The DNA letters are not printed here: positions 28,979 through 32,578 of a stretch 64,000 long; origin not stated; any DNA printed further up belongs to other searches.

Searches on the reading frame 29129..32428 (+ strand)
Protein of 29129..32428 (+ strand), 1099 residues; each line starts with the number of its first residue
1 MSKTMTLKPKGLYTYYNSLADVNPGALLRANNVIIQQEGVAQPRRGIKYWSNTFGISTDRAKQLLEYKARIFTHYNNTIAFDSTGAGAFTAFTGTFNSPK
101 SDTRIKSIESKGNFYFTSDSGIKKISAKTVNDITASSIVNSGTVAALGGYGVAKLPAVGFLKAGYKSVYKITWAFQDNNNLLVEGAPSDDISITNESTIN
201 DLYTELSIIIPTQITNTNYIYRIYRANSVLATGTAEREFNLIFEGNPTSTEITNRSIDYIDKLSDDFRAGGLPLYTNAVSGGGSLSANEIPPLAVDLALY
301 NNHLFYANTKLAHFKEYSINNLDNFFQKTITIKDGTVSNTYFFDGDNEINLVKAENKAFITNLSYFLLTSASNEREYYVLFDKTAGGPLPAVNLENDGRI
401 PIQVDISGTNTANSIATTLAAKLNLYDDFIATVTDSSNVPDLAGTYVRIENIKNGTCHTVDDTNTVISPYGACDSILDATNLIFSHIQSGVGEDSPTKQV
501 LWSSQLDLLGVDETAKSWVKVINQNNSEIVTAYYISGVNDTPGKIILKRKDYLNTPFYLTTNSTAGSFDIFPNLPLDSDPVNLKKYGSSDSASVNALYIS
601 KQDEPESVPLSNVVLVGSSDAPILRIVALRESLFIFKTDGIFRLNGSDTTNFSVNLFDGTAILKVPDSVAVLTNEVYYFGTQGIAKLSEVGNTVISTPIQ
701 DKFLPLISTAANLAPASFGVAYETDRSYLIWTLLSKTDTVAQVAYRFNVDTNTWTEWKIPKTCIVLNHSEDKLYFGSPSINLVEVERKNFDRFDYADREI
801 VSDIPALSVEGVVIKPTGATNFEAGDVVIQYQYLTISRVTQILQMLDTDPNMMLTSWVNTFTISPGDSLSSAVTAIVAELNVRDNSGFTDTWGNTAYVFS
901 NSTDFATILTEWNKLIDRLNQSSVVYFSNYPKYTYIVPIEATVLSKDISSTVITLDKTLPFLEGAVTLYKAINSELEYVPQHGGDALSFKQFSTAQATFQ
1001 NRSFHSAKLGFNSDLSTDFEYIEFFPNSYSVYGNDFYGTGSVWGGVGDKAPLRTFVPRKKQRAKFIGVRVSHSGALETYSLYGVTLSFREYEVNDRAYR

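Call 46: search_protein_families(library=phrogs, proteins=[window:29129-32428:+], max_evalue=0.001)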
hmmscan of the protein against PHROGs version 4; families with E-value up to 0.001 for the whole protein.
window:29129-32428:+ (1099 aa): 1 family
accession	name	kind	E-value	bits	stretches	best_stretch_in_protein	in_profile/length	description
phrog_511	-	head and packaging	3.9e-08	33.1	1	618-786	602-762/862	internal virion protein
